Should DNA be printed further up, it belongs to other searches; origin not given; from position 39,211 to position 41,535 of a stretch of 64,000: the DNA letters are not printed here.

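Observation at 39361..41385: Unusual fusion of a GOLPH3/GPP34 domain to a cytochrome P450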

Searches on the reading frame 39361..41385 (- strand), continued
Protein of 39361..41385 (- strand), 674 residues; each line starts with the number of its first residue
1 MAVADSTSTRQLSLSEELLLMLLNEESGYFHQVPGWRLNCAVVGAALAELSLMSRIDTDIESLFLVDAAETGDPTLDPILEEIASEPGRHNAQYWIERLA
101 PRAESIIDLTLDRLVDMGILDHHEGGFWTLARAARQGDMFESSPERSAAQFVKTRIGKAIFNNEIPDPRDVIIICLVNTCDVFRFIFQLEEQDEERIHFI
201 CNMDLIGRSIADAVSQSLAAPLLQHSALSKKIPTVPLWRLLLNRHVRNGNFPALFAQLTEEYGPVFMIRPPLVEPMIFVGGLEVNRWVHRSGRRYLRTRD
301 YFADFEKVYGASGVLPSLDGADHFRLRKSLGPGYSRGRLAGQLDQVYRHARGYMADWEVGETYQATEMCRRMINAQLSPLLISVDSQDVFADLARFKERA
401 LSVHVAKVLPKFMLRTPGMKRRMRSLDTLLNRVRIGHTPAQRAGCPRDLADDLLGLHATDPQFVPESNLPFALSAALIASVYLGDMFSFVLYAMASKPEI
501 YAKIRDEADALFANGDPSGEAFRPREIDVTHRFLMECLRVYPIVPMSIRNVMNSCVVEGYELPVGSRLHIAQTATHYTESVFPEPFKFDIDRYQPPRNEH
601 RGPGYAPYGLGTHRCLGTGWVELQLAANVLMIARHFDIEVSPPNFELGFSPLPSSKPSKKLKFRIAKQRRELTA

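Call 72: fold_search(model_id=the predicted structure, library=pdb)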
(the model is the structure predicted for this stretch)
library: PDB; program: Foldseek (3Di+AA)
matches with E <= 10: 1648; with E <= 0.001: 1635
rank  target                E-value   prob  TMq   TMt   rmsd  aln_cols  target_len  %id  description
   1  7wzm                  9.4e-15  1.00  0.53  0.75   4.5       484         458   21  Crystal structure of Cytochrome P450 184A1 from streptomyces avermitilis in complex with Oleic acid (released 2023-02-22)
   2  6mcw                  6.6e-14  1.00  0.55  0.80   4.3       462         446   21  Crystal structure of the P450 domain of the CYP51-ferredoxin fusion protein from Methylococcus capsulatus, complex with  (released 2019-07-10)
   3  7wzl                  6.6e-14  1.00  0.51  0.74   5.6       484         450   20  Crystal structure of Cytochrome P450 184A1 from streptomyces avermitilis (released 2023-02-22)
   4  8hot_A                1.5e-13  1.00  0.54  0.78   4.8       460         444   17  Crystal structure of the P450 BM3 heme domain mutant F87A in complex with NH2-C7-Phe-Phe (released 2023-12-13)
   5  2ij3_A                1.7e-13  1.00  0.54  0.78   5.0       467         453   16  Structure of the A264H mutant of cytochrome P450 BM3 (released 2006-11-07)
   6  5e7y_B                1.8e-13  1.00  0.54  0.77   4.7       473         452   16  Crystal structure of P450 BM3 heme domain M7 variant (released 2017-01-25)
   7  9l7v_A                1.9e-13  1.00  0.54  0.77   4.8       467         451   16  Crystal structure of P450 BM3 F87A/V78G mutant complex with (-)-Ambroxide (released 2026-01-07)
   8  2j4s_B                1.9e-13  1.00  0.54  0.77   4.6       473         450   16  P450 BM3 heme domain in complex with DMSO (released 2007-05-15)
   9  7y0t_A                2.3e-13  1.00  0.54  0.78   4.9       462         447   17  Crystal structure of the P450 BM3 heme domain mutant F87A in complex with N-imidazolyl-hexanoyl-L-phenylalanyl-L-pheny (released 2023-06-14)
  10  5e7y_A                2.4e-13  1.00  0.53  0.77   5.0       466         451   16  Crystal structure of P450 BM3 heme domain M7 variant (released 2017-01-25)
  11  7snm_A                2.6e-13  1.00  0.54  0.79   4.7       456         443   21  Lanosterol-bound P450 domain of the CYP51-ferredoxin fusion protein from Methylococcus capsulatus (released 2022-10-05)
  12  3ben_A                2.6e-13  1.00  0.54  0.78   4.7       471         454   16  Structure of N-(12-imidazolyl-dodecanoyl)-L-leucine inhibitor bound to the heme domain of Cytochrome P450-BM3 (released 2008-09-30)
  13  8hkj_A                2.9e-13  1.00  0.51  0.77   4.6       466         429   19  Crystal structure of the CYP102A5 haem Domain isolated from Bacillus cereus (released 2023-04-26)
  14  5e78_A                3.1e-13  1.00  0.54  0.78   4.8       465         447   17  Crystal structure of P450 BM3 heme domain variant complexed with Co(III)Sep (released 2016-09-28)
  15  7ydl_B                3.2e-13  1.00  0.54  0.78   4.9       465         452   16  Crystal structure of the P450 BM3 heme domain mutant F87A/T268I/A184V/A82T in complex with N-imidazolyl-hexanoyl-L-phe (released 2023-07-12)
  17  7yje_A                3.2e-13  1.00  0.52  0.74   5.5       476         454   17  Crystal structure of the P450 BM3 heme domain mutant F87G/T268V/A184V/A328V in complex with N-imidazolyl-hexanoyl-L-ph (released 2023-05-24)
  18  4hgh_A                3.3e-13  1.00  0.54  0.77   4.9       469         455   16  Crystal structure of P450 BM3 5F5 heme domain variant complexed with styrene (dataset I) (released 2013-05-01)
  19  7y9j_B                3.3e-13  1.00  0.54  0.78   4.8       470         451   17  Crystal structure of P450 BM3-TMK from Bacillus megaterium in complex with 5-nitro-1,2-benzisoxazole (released 2023-06-28)
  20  7y9j_A                3.5e-13  1.00  0.53  0.76   4.9       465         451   17  Crystal structure of P450 BM3-TMK from Bacillus megaterium in complex with 5-nitro-1,2-benzisoxazole (released 2023-06-28)
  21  2j4s_A                3.8e-13  1.00  0.54  0.77   4.6       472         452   16  P450 BM3 heme domain in complex with DMSO (released 2007-05-15)
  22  7snm_C                3.9e-13  1.00  0.53  0.79   4.9       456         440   21  Lanosterol-bound P450 domain of the CYP51-ferredoxin fusion protein from Methylococcus capsulatus (released 2022-10-05)
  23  7yjd_B                4.1e-13  1.00  0.53  0.76   5.0       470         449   18  Crystal structure of the P450 BM3 heme domain mutant F87A in complex with N-imidazolyl-hexanoyl-L-phenylalanine and hy (released 2023-07-26)
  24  4hgi_B                4.5e-13  1.00  0.54  0.77   4.9       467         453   16  Crystal structure of P450 BM3 5F5 heme domain variant complexed with styrene (dataset II) (released 2013-05-01)
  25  1p0x_A                4.5e-13  1.00  0.52  0.76   4.6       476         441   16  F393Y mutant heme domain of flavocytochrome P450 BM3 (released 2003-12-09)
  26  7yjh_A                4.6e-13  1.00  0.54  0.78   4.8       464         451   16  Crystal structure of the P450 BM3 heme domain mutant F87V/T268I in complex with N-imidazolyl-pentanoyl-L-phenylalanine (released 2023-05-24)
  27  7y0t_B                4.6e-13  1.00  0.53  0.77   4.9       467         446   17  Crystal structure of the P450 BM3 heme domain mutant F87A in complex with N-imidazolyl-hexanoyl-L-phenylalanyl-L-pheny (released 2023-06-14)
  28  8hor_B                4.8e-13  1.00  0.54  0.77   4.9       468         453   17  Crystal structure of the P450 BM3 heme domain mutant F87A in complex with Im-C6-Phe(4CH3)-Tyr (released 2023-12-13)
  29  8hos_B                4.8e-13  1.00  0.54  0.77   4.9       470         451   17  Crystal structure of the P450 BM3 heme domain mutant F87A in complex with Im-C6-Phe(4NO2)-Tyr (released 2023-12-13)
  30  7yd9_A                5.5e-13  1.00  0.52  0.74   5.6       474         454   17  Crystal structure of the P450 BM3 heme domain mutant F87G/T268V/A184V/A328V in complex with N-imidazolyl-hexanoyl-L-ph (released 2023-05-24)
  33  1yqp_A                5.7e-13  1.00  0.53  0.78   4.8       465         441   16  T268N mutant cytochrome domain of flavocytochrome P450 BM3 (released 2006-01-31)
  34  7ydb_B                5.7e-13  1.00  0.53  0.76   4.8       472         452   17  Crystal structure of the P450 BM3 heme domain mutant F87V/T268I in complex with N-imidazolyl-pentanoyl-L-phenylalanine (released 2023-05-24)
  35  8hou_A                5.7e-13  1.00  0.52  0.74   5.6       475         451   17  Crystal structure of the P450 BM3 heme domain mutant F87A-T268V in complex with Im-N-C4-Phe-Phe (released 2023-12-13)
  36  6wr1_A                6.0e-13  1.00  0.53  0.75   4.9       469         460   17  Human steroidogenic cytochrome P450 17A1 mutant N52Y with inhibitor abiraterone (released 2021-05-05)
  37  7ydb_A                6.2e-13  1.00  0.53  0.77   4.8       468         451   16  Crystal structure of the P450 BM3 heme domain mutant F87V/T268I in complex with N-imidazolyl-pentanoyl-L-phenylalanine (released 2023-05-24)
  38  4due_A                6.5e-13  1.00  0.54  0.77   5.0       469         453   17  cytochrome P450 BM3h-2G9C6 MRI sensor bound to serotonin (released 2012-06-13)
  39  1yqo_A                6.5e-13  1.00  0.53  0.78   4.9       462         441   16  T268A mutant heme domain of flavocytochrome P450 BM3 (released 2006-01-31)
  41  8hou_B                6.5e-13  1.00  0.53  0.76   5.2       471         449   16  Crystal structure of the P450 BM3 heme domain mutant F87A-T268V in complex with Im-N-C4-Phe-Phe (released 2023-12-13)
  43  7snm_D                6.7e-13  1.00  0.51  0.75   5.8       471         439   20  Lanosterol-bound P450 domain of the CYP51-ferredoxin fusion protein from Methylococcus capsulatus (released 2022-10-05)
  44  8hon_B                7.3e-13  1.00  0.53  0.77   4.9       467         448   17  Crystal structure of the P450 BM3 heme domain mutant F87A in complex with Im-C6-Tyr-Tyr (released 2023-12-13)
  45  8hot_B                7.6e-13  1.00  0.54  0.78   4.8       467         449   18  Crystal structure of the P450 BM3 heme domain mutant F87A in complex with NH2-C7-Phe-Phe (released 2023-12-13)
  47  7yjg_B                8.7e-13  1.00  0.54  0.77   4.8       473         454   16  Crystal structure of the P450 BM3 heme domain mutant F87A/T268V/A82C/L181M in complex with N-imidazolyl-pentanoyl-L-ph (released 2023-05-24)
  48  1p0v_A                9.0e-13  1.00  0.53  0.78   4.8       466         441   16  F393A mutant heme domain of flavocytochrome P450 BM3 (released 2003-12-09)
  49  8jc4_B                9.0e-13  1.00  0.54  0.77   5.0       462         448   17  Crystal structure of the P450 BM3 heme domain mutant F87A-T268V in complex with Pyd-Pid-Phe and hydroxylamine (released 2023-12-27)
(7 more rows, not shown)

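Call 80: search_protein_families(library=pfam, proteins=[L010:18287-19411:+, L010:19404-20531:+, L010:20518-21618:+, L010:14400-15305:-, L010:7409-9664:+, L013:7434-8315:+, L046:15347-16096:-, L046:8715-10001:+, L010:17256-18290:+], max_evalue=0.0001)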
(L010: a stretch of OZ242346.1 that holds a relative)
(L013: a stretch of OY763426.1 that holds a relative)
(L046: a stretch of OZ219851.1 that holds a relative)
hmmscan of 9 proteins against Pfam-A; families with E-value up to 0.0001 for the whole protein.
L010:18287-19411:+ (374 aa): 7 families
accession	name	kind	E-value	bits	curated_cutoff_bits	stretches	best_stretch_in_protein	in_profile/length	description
PF01370.27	Epimerase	-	2.3e-33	116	20.9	1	17-245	1-237/240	NAD dependent epimerase/dehydratase family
PF16363.11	GDP_Man_Dehyd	-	7e-19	68.9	27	1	18-329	1-322/332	GDP-mannose 4,6 dehydratase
PF01073.25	3Beta_HSD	-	1.1e-17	64.4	22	1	18-187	1-175/280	3-beta hydroxysteroid dehydrogenase/isomerase family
PF13460.12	NAD_binding_10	-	9.2e-13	48.9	27.2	1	21-147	1-114/184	NAD(P)H-binding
PF07993.18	NAD_binding_4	-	3.9e-10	39.7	20.1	1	73-191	83-209/258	Male sterility protein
PF02719.21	Polysacc_synt_2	-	4.6e-10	39.6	20.2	1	17-129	1-127/293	Polysaccharide biosynthesis protein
PF05368.20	NmrA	-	1.9e-07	31.4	27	1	17-87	5-78/298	NmrA-like family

L010:19404-20531:+ (375 aa): 3 families
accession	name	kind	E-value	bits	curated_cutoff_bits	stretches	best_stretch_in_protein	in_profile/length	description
PF00355.32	Rieske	-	1.3e-22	79.9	20.3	1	40-130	2-84/88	Rieske [2Fe-2S] domain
PF19112.6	VanA_C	-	2.7e-14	54.2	23.5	1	178-367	1-193/193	Vanillate O-demethylase oxygenase C-terminal domain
PF13806.12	Rieske_2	-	3.9e-06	27.2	27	1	40-144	2-103/104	Rieske-like [2Fe-2S] domain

L010:20518-21618:+ (366 aa): 2 families
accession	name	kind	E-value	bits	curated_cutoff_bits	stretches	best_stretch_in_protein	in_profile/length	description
PF01222.22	ERG4_ERG24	-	7.5e-74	249.5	27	1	25-366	74-432/432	Ergosterol biosynthesis ERG4/ERG24 family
PF06966.17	DUF1295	-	1.4e-06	28.5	20.4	1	234-356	115-234/235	Protein of unknown function (DUF1295)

L010:14400-15305:- (301 aa): 1 family
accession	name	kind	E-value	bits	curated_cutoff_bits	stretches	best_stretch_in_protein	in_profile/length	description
PF13505.12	OMP_b-brl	-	1.8e-14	54.7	28.7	1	20-301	5-175/175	Outer membrane protein beta-barrel domain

L010:7409-9664:+ (751 aa): 1 family
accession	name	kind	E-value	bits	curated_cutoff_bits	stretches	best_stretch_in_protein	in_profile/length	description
PF03971.19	IDH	-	0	1252.4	25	1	14-747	2-733/734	Monomeric isocitrate dehydrogenase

L013:7434-8315:+ (293 aa): 1 family
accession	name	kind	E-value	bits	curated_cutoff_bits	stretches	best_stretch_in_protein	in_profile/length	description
PF06966.17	DUF1295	-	7.6e-43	147.1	20.4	1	37-275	2-235/235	Protein of unknown function (DUF1295)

L046:15347-16096:- (249 aa): 1 family
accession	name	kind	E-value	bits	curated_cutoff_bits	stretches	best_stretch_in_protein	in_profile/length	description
PF13428.12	TPR_14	-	6.3e-05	23.7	23.5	0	174-199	17-42/44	Tetratricopeptide repeat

L046:8715-10001:+ (428 aa): 3 families
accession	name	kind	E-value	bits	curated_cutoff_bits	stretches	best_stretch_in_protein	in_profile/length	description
PF13360.13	PQQ_2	-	4.1e-30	105.6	27.6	3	190-427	2-225/233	Outer membrane protein assembly factor BamB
PF13570.13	Beta-prop_ACSF4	-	5.9e-15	55.9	133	1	190-424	112-327/329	Beta-alanine-activating enzyme, beta-propeller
PF25293.1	Beta-prop_EMC1_N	-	2.9e-07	30.8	34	0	195-307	89-194/219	EMC1 N-terminal beta-propeller domain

L010:17256-18290:+ (344 aa): 8 families
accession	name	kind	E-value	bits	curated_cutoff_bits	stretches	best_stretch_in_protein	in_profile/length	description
PF08498.15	Sterol_MT_C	-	5.2e-22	78.2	21.7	1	279-338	6-65/66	Sterol methyltransferase C-terminal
PF08241.18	Methyltransf_11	-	9.5e-17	61.9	21.2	1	102-195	1-92/95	Methyltransferase domain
PF13649.12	Methyltransf_25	-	4e-16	59.9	27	1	101-193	1-96/97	Methyltransferase domain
PF13847.12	Methyltransf_31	-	1.8e-14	54.1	27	1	96-202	2-113/145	Methyltransferase domain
PF02353.26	CMAS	-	1.2e-11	44.9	27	1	41-249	3-214/273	Mycolic acid cyclopropane synthetase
PF13489.12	Methyltransf_23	-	7.4e-10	39.2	27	1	91-201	14-119/164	Methyltransferase domain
PF08242.18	Methyltransf_12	-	3.6e-09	37.7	30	1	102-195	1-97/98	Methyltransferase domain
PF01209.24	Ubie_methyltran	-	3.5e-08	33.5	20.1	1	88-198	38-151/233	ubiE/COQ5 methyltransferase family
